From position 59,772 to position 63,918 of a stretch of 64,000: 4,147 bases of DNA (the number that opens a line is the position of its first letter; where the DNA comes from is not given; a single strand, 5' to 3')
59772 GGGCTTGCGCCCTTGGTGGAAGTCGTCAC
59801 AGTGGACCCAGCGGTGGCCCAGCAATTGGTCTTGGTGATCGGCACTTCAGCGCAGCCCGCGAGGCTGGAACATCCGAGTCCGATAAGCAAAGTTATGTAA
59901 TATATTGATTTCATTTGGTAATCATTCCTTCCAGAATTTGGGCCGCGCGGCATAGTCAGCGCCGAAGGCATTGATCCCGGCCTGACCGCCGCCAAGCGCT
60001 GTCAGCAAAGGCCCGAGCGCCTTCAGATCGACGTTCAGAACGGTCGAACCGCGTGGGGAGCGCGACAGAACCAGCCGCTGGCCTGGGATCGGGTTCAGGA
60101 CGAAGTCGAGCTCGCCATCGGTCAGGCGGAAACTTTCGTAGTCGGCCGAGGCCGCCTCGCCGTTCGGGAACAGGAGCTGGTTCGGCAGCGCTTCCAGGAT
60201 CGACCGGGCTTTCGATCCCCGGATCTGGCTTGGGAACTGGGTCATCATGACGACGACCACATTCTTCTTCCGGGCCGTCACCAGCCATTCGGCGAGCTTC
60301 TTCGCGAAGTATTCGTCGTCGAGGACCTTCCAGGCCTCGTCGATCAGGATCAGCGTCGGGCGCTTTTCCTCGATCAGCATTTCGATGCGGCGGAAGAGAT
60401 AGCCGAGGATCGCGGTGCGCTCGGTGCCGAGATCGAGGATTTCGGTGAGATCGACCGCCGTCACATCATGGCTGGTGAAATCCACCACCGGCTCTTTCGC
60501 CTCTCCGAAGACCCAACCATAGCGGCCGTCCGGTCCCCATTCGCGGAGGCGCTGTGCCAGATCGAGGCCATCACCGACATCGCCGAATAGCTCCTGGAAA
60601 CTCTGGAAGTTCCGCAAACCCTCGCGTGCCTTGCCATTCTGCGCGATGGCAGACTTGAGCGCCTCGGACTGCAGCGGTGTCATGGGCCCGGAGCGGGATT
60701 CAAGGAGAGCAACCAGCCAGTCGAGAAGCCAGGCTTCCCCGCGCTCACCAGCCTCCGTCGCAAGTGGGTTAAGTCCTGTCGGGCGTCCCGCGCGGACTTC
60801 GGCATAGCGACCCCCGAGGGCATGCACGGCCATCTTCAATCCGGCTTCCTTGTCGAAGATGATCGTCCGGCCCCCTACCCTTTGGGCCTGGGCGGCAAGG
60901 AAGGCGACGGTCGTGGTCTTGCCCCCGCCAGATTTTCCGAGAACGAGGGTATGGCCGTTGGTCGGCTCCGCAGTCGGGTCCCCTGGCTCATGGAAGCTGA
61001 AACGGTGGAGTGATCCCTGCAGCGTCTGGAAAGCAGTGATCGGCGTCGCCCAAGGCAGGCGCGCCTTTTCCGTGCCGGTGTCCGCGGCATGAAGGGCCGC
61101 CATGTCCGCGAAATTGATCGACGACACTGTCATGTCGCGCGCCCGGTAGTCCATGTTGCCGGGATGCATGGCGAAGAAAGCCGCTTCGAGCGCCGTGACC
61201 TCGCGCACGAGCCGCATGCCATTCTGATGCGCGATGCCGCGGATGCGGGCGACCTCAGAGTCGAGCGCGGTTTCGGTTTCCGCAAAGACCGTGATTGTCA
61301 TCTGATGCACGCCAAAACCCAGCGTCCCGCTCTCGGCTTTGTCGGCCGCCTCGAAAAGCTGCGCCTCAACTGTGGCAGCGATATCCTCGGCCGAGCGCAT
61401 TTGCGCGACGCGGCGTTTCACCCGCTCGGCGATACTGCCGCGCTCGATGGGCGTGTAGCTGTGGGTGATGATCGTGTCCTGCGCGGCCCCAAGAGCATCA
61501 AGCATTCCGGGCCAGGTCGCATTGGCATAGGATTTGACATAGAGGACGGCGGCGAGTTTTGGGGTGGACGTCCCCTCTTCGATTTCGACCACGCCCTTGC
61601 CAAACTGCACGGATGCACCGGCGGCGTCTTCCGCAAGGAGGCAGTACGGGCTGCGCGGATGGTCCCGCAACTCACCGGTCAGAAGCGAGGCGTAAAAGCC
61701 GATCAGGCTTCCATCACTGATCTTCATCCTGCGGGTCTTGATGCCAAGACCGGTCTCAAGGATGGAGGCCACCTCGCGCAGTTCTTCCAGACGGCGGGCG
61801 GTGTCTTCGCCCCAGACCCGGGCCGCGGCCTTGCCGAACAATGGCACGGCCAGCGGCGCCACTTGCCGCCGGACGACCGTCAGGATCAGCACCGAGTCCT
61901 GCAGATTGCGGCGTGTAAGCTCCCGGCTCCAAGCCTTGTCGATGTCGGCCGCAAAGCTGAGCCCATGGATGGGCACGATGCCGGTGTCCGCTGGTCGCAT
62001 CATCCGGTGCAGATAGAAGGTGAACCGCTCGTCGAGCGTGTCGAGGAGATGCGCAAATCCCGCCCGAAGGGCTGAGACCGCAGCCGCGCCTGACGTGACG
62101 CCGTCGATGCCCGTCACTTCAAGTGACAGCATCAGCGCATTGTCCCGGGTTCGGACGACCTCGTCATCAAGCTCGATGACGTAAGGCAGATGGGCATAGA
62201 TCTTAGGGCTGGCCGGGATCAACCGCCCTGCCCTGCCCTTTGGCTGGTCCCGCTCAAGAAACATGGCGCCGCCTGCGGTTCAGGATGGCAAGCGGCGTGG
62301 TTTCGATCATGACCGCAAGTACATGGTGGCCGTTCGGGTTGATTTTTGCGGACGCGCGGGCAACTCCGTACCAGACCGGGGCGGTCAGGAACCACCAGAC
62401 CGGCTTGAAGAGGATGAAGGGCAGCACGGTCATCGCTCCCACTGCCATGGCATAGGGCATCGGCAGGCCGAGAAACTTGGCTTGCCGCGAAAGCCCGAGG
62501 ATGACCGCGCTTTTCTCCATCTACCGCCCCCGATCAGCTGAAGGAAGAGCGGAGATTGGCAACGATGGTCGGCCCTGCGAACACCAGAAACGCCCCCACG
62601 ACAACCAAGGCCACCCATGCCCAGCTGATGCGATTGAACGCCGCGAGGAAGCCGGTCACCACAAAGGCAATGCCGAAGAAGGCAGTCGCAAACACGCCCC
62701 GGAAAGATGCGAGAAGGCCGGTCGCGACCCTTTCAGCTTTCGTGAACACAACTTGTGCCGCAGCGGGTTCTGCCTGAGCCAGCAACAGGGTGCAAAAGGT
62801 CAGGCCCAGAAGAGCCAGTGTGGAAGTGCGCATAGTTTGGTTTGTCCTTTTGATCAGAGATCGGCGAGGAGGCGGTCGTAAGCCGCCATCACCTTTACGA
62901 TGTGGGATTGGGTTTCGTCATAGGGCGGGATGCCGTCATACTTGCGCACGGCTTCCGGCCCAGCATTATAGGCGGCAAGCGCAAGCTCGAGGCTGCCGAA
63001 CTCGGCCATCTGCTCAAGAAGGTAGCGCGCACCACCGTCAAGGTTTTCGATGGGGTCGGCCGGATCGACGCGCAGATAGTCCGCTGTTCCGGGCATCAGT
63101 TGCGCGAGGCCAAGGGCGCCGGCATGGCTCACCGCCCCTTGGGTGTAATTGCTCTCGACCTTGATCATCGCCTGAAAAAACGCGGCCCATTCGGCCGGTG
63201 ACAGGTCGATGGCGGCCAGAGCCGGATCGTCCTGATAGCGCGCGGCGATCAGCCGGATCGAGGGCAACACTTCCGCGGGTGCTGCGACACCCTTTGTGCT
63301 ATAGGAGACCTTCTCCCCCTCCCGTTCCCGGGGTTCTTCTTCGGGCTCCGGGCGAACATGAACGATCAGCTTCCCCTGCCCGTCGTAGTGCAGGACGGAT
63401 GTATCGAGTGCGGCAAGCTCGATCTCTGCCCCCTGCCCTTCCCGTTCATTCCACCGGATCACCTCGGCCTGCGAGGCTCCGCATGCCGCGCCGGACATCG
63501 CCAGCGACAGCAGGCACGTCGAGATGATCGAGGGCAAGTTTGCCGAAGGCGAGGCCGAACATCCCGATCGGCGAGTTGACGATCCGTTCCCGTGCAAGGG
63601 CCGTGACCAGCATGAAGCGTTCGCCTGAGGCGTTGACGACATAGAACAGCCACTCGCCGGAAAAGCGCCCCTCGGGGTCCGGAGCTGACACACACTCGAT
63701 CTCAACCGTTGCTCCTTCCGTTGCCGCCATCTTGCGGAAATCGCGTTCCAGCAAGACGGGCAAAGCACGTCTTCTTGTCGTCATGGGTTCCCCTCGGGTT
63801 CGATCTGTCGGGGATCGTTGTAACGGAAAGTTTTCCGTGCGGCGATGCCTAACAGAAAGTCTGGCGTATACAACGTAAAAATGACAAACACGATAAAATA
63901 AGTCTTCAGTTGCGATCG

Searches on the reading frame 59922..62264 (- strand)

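Call 85: search_protein_families(library=pfam, proteins=[window:59922-62264:-], max_evalue=0.001)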
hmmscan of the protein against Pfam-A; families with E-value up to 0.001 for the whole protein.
window:59922-62264:- (780 aa): 5 families
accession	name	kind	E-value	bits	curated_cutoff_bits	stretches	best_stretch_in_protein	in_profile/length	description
PF03135.19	CagE_TrbE_VirB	-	4.7e-26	92.5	21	1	186-376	15-204/204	CagE, TrbE, VirB family, component of type IV transporter system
PF19044.6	P-loop_TraG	-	5.5e-06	25.7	25.8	0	435-508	28-101/413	TraG P-loop domain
PF13401.12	AAA_22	-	2.6e-05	25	27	0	435-546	4-81/130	AAA domain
PF01935.23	DUF87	-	8.3e-05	23.2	23.2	1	438-471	25-59/220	Helicase HerA, central domain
PF10412.15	TrwB_AAD_bind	-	0.00039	19.9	20.5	0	436-475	15-54/387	Type IV secretion-system coupling protein DNA-binding domain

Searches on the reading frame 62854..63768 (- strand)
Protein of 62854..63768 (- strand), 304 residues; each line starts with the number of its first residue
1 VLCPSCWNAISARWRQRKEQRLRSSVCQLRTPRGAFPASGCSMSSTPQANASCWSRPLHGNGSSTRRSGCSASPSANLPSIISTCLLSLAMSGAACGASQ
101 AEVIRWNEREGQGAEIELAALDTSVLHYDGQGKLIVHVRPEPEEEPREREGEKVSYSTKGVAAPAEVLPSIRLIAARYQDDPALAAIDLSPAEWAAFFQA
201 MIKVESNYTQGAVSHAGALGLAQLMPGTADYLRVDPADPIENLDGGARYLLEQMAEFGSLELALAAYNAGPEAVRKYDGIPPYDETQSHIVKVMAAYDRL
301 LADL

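Call 85: search_protein_families(library=pfam, proteins=[window:62854-63768:-], max_evalue=0.001)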
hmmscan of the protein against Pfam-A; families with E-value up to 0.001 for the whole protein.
window:62854-63768:- (304 aa): 1 family
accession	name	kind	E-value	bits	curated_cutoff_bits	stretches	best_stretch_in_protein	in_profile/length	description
PF01464.25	SLT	-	1e-18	67.4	21.3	1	194-279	13-106/117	Transglycosylase SLT domain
